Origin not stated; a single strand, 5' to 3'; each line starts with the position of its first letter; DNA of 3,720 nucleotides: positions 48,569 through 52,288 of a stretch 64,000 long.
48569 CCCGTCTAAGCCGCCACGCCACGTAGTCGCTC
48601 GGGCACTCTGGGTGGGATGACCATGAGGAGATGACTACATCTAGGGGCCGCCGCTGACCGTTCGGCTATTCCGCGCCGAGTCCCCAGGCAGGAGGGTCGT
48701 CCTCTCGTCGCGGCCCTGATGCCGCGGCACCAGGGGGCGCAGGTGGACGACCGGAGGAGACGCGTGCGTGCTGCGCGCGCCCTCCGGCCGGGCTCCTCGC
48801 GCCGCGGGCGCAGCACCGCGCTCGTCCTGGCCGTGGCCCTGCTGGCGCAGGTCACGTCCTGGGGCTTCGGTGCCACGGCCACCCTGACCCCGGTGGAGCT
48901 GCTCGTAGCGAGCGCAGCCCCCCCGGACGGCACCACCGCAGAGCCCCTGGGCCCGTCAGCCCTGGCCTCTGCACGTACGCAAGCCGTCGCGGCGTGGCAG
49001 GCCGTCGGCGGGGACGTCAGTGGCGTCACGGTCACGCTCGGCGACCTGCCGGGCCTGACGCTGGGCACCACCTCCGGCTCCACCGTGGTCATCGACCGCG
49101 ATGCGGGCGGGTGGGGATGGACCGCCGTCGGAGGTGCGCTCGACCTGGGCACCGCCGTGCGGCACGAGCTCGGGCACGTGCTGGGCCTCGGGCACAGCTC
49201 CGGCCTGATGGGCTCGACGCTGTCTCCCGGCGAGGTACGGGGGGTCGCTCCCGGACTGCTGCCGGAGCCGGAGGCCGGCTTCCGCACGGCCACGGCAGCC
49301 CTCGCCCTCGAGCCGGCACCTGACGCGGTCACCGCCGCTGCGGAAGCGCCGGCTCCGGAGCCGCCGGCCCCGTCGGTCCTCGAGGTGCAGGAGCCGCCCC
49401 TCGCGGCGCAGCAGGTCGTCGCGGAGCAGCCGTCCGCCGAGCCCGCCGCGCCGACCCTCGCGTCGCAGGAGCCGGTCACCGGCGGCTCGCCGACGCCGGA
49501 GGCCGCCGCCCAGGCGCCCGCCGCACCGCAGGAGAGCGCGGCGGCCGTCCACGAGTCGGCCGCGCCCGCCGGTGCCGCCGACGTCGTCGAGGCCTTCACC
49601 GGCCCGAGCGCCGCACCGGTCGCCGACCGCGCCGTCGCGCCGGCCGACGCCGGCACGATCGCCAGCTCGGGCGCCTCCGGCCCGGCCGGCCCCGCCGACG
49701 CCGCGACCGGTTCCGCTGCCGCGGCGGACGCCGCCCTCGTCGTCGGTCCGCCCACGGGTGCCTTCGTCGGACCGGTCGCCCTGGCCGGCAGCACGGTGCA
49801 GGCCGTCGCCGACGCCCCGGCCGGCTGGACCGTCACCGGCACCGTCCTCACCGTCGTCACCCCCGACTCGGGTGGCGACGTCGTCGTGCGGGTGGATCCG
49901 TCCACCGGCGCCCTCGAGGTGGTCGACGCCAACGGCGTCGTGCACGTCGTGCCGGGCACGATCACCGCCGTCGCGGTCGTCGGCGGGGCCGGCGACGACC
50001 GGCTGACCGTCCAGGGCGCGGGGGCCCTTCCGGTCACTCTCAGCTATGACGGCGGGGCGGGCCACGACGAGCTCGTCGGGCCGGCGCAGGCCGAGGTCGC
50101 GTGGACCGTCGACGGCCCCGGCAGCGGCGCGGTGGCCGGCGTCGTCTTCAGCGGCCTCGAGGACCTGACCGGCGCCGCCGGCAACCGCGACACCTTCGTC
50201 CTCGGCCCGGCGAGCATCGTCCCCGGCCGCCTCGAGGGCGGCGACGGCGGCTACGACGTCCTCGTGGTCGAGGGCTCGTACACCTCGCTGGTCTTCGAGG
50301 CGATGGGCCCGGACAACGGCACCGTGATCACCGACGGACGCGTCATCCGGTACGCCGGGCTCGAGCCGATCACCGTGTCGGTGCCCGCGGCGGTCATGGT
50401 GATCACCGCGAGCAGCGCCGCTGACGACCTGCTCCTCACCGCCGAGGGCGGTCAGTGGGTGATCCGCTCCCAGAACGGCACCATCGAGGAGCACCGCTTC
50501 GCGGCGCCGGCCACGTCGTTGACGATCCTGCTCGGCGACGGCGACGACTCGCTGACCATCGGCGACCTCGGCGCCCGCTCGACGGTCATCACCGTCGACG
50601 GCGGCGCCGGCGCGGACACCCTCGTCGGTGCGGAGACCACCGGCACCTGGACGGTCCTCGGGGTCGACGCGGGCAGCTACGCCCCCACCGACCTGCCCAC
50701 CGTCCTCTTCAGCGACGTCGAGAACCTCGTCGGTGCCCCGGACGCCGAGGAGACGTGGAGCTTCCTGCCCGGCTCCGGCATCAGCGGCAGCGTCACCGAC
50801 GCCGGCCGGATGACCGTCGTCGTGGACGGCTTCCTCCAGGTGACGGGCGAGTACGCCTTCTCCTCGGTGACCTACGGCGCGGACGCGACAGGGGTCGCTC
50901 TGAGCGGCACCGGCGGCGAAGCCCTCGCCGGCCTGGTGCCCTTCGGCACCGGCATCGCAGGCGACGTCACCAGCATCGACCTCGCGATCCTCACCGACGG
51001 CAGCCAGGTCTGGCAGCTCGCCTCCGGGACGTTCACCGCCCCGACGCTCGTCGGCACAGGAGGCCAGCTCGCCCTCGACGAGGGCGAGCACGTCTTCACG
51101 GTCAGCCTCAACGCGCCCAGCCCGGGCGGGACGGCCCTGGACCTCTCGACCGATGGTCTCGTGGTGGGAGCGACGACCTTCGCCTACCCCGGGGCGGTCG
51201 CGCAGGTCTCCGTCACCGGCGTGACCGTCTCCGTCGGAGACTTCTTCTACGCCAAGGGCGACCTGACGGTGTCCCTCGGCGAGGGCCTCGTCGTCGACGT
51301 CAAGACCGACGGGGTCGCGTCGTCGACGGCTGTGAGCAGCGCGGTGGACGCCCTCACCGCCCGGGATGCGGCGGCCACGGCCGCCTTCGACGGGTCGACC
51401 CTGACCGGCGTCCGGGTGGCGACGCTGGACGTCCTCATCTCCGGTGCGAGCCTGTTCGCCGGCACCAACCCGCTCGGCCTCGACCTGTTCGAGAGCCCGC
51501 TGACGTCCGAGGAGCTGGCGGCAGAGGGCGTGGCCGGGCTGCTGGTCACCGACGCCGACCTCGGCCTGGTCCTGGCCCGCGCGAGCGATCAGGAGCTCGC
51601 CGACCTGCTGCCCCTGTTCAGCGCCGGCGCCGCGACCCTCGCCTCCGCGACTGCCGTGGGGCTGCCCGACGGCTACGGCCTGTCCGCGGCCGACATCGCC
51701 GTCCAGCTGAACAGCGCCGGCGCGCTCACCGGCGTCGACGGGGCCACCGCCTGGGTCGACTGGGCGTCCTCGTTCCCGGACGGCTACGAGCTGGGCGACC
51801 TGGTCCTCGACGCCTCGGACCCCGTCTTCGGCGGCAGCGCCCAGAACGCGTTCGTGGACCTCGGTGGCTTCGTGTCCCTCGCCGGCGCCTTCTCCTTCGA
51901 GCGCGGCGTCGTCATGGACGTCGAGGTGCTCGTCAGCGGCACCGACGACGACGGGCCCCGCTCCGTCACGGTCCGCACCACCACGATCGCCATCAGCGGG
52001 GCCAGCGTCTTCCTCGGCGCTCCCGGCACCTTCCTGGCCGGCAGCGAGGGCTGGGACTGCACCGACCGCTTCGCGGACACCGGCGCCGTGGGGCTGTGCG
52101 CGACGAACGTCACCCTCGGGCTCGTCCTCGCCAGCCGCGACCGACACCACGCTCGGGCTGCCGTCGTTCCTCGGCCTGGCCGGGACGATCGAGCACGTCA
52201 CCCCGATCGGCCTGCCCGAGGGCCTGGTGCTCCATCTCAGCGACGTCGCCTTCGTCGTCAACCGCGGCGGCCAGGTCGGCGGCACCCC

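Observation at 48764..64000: Giant (>15 kb, >5000 codon) exported protein gene of composite, largely unrecognised architecture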

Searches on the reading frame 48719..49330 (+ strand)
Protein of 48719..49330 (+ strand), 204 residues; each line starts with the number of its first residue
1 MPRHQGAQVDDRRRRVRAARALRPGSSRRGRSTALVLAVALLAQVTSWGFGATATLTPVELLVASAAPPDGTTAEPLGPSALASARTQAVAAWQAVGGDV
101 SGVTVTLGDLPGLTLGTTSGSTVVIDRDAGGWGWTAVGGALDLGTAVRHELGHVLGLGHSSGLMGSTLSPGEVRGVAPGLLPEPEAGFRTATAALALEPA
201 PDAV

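Call 49: search_protein_families(library=ncbifam, proteins=[window:48719-49330:+], max_evalue=10)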
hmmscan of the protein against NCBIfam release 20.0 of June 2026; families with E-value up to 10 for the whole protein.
seq(204 aa): 6 families
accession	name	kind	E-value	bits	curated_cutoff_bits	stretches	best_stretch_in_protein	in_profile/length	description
NF041905.1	MXAN_2677_2678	equivalog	0.00081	18.5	250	1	141-172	182-212/283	myxosortase-dependent metalloprotease, MXAN_2677/MXAN_2678 family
NF033511.1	metallo_CpaA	exception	0.074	11.3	750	1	145-161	495-511/575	metalloendopeptidase CpaA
NF038122.1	metallo_LGF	subfamily_domain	0.088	12.8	80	1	135-159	135-159/274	NF038122 family metalloprotease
NF010439.0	PRK13865.1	equivalog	0.1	12.1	188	1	15-91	21-98/237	type IV secretion system protein VirB8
NF033823.0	archmetzin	subfamily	0.14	12.1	145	1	146-160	125-139/170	archaemetzincin family Zn-dependent metalloprotease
NF052434.1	Mep72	equivalog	0.42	9.1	645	1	129-161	121-152/573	biofilm-associated metzincin protease Mep72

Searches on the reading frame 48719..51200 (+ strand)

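Call 56: search_solved_structures(query=window:48719-51200:+, max_evalue=1)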
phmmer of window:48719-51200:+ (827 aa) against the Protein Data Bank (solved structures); distinct sequences matched with E-value up to 1: 22.
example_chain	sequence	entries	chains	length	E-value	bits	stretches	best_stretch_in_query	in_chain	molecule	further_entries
8b2q_A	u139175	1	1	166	0.061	14.8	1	130-161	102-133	Karilysin long form Kly38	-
2xs3_A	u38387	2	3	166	0.1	14.1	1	133-161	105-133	KARILYSIN PROTEASE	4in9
2xs4_A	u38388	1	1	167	0.1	14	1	133-161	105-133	KARILYSIN PROTEASE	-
2k9c_A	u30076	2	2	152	0.22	13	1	133-162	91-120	Macrophage metalloelastase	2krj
4gr8_A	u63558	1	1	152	0.22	13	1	133-162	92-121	Macrophage metalloelastase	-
5n5k_A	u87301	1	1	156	0.23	12.9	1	133-162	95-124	Macrophage metalloelastase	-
1utt_A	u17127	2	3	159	0.24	12.8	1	133-162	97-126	MACROPHAGE METALLOELASTASE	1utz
5cxa_A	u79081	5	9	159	0.24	12.8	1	133-162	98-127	Macrophage metalloelastase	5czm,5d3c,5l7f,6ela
3ehx_A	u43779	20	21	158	0.24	12.8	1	133-162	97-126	Macrophage metalloelastase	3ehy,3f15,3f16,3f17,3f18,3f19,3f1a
1rmz_A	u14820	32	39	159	0.24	12.8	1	133-162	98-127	Macrophage metalloelastase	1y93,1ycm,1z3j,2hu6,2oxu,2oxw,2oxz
1os2_A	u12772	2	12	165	0.26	12.7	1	133-162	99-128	Macrophage metalloelastase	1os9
1ros_A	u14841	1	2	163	0.29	12.6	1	133-162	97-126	Macrophage metalloelastase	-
2wo8_A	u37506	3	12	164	0.29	12.5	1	133-162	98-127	MACROPHAGE METALLOELASTASE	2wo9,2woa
2n8r_A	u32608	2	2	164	0.3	12.5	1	133-162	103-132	Macrophage metalloelastase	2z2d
2k2g_A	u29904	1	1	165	0.3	12.5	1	133-162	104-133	Macrophage metalloelastase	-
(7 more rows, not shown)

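Call 57: find_homologous_proteins(query=window:48719-51200:+, max_evalue=0.001)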
Query window:48719-51200:+ (827 aa): 1 proteins with E <= 0.001 among 8000 candidates.
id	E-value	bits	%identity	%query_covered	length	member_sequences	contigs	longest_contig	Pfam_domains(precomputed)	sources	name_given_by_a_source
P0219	1.6e-5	42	54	9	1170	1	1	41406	PF00413.31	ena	-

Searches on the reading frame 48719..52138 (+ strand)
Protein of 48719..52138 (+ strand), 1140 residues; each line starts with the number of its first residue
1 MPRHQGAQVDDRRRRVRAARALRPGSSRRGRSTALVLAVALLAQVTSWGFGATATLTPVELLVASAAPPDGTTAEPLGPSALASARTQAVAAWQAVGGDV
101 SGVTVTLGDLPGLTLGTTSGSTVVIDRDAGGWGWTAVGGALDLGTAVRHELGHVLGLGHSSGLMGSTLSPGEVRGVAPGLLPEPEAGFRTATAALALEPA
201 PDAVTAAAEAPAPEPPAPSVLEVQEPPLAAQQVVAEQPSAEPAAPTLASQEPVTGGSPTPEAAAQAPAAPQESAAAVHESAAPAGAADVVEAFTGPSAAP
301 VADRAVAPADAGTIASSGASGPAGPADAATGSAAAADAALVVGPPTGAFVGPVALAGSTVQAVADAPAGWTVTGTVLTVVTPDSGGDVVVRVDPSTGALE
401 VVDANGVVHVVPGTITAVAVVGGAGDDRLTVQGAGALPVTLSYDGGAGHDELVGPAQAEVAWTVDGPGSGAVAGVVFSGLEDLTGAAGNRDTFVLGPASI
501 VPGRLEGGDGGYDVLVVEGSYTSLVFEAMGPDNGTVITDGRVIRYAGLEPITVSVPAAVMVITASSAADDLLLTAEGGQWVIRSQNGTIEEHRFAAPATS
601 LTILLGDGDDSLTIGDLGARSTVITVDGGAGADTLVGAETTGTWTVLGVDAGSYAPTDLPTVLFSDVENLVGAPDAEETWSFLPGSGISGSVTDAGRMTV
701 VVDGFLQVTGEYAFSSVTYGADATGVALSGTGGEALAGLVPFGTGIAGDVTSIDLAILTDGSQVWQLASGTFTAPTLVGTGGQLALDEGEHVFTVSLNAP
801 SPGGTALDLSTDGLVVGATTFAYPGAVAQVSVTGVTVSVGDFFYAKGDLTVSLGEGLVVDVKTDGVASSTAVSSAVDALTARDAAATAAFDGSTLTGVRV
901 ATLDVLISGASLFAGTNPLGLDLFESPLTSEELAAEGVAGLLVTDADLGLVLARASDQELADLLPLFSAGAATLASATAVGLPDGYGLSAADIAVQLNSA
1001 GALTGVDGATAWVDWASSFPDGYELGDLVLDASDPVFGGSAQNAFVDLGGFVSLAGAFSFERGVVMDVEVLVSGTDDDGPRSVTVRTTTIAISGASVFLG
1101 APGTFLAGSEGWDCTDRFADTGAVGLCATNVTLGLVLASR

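Call 10: search_protein_families(library=pfam, proteins=[window:48719-52138:+], max_evalue=0.01)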
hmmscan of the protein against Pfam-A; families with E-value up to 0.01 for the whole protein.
window:48719-52138:+ (1140 aa): 1 family
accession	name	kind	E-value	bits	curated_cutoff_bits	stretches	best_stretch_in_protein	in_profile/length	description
PF00413.30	Peptidase_M10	-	0.0029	17.9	24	1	121-161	86-126/159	Matrixin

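Call 43: search_protein_families(library=ncbifam, proteins=[window:48719-52138:+], max_evalue=0.01)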
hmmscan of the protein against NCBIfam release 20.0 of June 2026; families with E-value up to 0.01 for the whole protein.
window:48719-52138:+ (1140 aa): 0 families

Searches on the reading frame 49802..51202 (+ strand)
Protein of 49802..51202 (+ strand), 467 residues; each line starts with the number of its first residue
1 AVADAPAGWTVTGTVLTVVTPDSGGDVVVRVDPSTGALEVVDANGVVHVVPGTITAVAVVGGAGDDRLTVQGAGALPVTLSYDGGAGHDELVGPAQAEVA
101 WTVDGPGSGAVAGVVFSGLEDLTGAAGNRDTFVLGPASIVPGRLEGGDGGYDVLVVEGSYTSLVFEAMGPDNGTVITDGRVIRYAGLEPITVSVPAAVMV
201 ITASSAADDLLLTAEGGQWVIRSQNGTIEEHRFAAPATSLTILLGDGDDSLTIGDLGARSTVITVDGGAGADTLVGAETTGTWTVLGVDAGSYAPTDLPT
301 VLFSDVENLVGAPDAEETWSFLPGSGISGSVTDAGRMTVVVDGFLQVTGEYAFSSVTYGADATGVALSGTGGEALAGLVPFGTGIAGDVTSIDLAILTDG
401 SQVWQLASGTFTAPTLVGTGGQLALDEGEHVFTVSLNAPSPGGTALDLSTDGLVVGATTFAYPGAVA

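Call 59: search_protein_families(library=pfam, proteins=[window:49802-51202:+], max_evalue=10)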
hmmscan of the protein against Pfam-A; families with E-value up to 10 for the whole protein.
window:49802-51202:+ (467 aa): 1 family
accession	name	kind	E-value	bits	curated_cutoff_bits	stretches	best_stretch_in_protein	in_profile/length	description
PF19200.6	MupG_N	-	0.28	11.1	24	1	216-259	184-228/237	6-phospho-N-acetylmuramidase, N-terminal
